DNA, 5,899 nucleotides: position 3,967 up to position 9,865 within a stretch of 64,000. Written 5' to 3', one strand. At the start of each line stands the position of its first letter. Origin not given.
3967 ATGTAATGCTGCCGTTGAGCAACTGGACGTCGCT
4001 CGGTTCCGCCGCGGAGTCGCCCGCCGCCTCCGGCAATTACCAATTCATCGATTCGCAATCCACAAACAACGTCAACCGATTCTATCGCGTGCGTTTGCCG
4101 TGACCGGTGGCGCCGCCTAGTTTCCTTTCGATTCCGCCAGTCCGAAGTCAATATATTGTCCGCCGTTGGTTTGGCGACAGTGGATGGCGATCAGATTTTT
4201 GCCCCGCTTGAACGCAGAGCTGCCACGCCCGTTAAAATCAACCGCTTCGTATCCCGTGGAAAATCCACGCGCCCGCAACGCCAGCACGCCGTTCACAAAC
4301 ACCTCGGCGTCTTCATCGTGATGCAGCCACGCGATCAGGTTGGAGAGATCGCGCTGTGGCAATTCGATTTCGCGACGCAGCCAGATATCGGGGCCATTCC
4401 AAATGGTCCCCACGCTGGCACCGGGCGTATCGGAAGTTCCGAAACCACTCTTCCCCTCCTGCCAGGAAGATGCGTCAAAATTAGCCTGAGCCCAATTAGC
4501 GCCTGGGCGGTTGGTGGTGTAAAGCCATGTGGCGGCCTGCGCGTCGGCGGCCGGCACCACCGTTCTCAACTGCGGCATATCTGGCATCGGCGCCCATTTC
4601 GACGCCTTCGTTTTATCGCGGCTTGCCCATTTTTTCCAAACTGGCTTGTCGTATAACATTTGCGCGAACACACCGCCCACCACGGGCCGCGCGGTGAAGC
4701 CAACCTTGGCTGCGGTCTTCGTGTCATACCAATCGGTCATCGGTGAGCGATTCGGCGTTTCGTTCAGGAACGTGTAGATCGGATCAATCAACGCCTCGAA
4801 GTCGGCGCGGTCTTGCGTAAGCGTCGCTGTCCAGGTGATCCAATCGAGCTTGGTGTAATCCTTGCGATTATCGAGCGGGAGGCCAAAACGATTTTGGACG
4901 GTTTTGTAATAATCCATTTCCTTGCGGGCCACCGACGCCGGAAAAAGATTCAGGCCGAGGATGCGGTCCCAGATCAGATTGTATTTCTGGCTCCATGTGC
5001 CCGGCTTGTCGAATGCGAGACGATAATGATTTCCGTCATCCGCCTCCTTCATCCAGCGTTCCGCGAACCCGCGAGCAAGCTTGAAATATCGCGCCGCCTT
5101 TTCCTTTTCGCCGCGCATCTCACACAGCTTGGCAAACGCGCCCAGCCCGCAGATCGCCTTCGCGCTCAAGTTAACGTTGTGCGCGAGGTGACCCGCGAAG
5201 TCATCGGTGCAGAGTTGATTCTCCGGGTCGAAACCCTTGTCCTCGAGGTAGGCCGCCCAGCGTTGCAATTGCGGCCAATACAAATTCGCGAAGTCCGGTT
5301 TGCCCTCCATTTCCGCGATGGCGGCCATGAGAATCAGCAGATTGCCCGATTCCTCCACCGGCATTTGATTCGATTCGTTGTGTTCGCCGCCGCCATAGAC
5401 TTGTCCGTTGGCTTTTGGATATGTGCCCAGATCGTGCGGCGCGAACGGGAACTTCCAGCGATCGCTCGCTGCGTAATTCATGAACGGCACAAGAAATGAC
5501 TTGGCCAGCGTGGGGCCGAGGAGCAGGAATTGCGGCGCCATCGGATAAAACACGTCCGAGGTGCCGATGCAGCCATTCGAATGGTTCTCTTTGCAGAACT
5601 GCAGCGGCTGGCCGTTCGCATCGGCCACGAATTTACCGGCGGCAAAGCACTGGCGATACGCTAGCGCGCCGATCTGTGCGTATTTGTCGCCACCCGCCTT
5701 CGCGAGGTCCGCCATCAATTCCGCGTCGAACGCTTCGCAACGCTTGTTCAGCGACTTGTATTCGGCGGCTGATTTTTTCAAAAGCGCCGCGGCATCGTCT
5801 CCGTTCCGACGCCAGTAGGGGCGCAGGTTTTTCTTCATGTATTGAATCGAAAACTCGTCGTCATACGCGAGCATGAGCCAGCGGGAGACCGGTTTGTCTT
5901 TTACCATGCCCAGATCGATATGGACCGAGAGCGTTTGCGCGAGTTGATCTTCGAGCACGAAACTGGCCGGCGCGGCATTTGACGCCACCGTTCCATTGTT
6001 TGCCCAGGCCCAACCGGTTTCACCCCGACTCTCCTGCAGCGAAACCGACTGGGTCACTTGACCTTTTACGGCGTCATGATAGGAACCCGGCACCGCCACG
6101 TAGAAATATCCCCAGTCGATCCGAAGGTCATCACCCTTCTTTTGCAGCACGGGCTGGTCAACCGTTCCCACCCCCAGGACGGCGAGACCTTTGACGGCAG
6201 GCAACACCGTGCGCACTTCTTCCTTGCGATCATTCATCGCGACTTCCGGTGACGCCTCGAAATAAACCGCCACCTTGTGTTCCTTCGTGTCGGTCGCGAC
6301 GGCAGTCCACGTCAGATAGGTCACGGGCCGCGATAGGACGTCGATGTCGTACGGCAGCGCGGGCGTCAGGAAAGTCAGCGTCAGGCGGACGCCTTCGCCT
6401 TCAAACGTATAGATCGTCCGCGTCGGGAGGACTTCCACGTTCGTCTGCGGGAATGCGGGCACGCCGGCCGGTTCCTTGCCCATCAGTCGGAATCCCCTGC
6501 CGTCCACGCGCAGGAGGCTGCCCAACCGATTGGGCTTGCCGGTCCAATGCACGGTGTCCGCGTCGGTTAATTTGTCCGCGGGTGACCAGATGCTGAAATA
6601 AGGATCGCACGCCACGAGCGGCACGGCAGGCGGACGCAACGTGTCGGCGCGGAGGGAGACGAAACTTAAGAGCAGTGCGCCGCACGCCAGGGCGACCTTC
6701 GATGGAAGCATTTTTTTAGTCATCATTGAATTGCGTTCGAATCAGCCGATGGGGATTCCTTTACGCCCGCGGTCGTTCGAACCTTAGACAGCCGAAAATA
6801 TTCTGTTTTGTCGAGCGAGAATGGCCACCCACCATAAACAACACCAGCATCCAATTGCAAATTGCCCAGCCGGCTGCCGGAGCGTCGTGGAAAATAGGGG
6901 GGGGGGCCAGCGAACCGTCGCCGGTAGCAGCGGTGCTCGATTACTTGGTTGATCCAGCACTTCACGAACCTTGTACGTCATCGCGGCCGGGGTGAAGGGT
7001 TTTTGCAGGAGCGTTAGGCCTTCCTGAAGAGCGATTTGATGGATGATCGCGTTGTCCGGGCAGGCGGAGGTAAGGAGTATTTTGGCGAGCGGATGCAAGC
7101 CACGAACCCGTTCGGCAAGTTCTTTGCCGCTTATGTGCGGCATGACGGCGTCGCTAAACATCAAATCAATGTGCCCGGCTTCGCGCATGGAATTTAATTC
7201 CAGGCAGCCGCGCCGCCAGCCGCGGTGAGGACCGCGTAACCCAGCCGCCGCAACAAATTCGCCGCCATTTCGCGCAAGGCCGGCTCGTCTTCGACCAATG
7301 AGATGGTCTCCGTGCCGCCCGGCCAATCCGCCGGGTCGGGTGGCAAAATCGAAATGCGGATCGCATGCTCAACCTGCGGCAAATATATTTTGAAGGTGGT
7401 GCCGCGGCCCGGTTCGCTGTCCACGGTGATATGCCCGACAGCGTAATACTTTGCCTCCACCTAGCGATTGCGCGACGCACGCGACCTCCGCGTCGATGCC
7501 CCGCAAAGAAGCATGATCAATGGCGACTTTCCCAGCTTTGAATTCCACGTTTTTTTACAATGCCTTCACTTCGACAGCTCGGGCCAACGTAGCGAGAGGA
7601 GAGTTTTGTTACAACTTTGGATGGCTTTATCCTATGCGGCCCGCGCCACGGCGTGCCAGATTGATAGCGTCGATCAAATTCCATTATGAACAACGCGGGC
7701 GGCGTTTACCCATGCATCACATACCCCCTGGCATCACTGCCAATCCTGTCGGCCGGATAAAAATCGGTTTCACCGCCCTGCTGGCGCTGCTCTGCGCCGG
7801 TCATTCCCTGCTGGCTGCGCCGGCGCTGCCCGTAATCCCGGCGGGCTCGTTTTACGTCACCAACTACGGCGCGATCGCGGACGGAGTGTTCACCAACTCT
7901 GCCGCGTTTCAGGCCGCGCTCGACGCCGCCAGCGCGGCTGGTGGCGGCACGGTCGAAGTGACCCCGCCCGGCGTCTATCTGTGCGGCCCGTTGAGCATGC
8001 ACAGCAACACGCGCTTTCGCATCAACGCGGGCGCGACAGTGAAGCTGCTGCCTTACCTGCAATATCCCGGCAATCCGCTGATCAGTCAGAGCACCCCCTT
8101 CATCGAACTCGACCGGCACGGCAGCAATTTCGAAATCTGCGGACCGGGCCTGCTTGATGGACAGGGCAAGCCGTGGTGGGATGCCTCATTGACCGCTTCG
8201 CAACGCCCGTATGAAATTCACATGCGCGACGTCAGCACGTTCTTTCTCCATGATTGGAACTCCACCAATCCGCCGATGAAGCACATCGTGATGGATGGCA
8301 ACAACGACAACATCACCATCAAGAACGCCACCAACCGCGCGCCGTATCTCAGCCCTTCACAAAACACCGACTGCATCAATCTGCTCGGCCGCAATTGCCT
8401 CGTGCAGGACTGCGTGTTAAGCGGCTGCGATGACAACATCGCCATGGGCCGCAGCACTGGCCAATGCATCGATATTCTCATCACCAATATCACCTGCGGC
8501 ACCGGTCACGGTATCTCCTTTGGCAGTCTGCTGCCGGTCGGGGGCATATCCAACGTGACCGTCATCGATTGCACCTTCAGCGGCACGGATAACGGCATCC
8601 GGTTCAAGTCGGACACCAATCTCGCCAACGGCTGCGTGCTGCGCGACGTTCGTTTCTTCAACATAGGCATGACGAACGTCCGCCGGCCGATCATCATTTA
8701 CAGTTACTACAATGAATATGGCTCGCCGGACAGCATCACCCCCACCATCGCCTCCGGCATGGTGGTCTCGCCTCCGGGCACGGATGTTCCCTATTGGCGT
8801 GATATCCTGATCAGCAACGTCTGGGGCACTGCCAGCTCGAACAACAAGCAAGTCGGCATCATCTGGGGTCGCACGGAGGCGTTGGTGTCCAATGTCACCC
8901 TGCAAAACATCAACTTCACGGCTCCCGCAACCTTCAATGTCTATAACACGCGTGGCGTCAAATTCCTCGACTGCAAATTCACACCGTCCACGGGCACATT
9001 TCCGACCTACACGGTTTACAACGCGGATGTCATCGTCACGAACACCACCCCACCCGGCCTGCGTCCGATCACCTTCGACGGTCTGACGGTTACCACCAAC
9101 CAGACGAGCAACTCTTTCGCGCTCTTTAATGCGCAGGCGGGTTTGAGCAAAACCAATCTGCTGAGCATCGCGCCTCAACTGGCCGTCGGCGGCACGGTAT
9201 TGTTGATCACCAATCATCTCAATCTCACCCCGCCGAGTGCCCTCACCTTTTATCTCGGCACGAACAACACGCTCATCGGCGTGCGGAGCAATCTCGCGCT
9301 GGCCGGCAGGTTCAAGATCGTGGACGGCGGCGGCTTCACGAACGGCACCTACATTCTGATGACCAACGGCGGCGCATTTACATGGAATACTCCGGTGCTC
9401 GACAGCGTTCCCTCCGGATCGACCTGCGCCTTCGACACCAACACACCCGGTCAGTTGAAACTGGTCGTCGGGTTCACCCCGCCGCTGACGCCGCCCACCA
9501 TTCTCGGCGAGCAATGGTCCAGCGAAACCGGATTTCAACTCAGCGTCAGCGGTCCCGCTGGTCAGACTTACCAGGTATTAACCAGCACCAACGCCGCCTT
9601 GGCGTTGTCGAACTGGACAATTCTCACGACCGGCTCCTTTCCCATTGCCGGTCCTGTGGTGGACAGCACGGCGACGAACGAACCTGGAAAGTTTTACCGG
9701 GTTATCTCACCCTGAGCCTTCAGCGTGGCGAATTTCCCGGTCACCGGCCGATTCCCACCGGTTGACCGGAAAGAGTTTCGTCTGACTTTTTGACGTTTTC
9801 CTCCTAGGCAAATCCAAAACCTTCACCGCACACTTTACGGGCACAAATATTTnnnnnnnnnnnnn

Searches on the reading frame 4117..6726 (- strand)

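Call 24: search_protein_families(library=pfam, proteins=[window:4117-6726:-], max_evalue=0.001)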
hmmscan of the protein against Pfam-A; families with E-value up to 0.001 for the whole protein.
window:4117-6726:- (869 aa): 3 families
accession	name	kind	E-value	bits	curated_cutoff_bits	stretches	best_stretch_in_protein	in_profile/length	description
PF16335.10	GtaA_6_Hairpin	-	1.5e-136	455.6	24.9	1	346-689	1-342/343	Glutaminase A six helical-hairpin domain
PF17168.10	DUF5127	-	1.2e-51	176.1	28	1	102-340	1-229/229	Domain of unknown function (DUF5127)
PF16334.10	DUF4964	-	1.4e-20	73.3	30.7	1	22-86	16-80/88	Domain of unknown function (DUF4964)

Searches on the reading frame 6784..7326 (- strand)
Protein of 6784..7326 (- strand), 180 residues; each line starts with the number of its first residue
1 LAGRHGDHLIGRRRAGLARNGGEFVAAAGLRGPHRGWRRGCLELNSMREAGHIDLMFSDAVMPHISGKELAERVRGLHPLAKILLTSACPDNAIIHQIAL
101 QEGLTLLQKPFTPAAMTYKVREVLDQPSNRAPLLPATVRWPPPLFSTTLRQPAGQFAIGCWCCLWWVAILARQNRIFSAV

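Call 24: search_protein_families(library=pfam, proteins=[window:6784-7326:-], max_evalue=0.001)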
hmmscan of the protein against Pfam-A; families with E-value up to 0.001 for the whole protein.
window:6784-7326:- (180 aa): 1 family
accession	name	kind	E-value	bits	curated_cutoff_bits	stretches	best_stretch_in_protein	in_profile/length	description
PF00072.30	Response_reg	-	2.6e-07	31.2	30.2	1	47-120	37-110/111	Response regulator receiver domain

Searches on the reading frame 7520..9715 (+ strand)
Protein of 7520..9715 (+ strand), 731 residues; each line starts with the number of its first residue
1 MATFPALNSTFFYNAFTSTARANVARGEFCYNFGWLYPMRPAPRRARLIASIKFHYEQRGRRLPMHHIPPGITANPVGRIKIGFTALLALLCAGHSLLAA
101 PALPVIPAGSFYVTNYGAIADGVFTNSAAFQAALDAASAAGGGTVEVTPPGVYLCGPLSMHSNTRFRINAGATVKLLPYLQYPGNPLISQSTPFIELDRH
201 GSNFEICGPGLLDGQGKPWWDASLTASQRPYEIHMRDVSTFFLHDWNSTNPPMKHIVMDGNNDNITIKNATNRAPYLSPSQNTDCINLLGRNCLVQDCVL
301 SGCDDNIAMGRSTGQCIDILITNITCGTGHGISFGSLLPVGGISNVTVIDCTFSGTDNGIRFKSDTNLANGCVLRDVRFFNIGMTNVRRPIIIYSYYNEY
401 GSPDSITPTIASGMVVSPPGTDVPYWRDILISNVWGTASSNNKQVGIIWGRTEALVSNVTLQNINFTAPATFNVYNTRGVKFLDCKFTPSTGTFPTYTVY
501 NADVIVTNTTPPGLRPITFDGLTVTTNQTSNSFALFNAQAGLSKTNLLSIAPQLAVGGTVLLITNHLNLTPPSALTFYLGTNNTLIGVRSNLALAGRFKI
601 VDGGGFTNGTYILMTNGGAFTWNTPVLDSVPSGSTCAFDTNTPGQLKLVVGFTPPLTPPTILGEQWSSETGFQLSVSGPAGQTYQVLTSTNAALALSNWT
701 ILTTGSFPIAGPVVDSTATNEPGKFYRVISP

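Call 24: search_protein_families(library=pfam, proteins=[window:7520-9715:+], max_evalue=0.001)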
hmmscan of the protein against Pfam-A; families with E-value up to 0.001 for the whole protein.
window:7520-9715:+ (731 aa): 2 families
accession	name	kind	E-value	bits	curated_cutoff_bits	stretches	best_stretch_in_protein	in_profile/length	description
PF00295.23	Glyco_hydro_28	-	1.1e-37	130.3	22.9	1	202-476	59-317/324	Glycosyl hydrolases family 28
PF12708.12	Pect-lyase_RHGA_epim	-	0.00033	21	27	0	113-329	4-189/213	Rhamnogalacturonase A/epimerase, pectate lyase-like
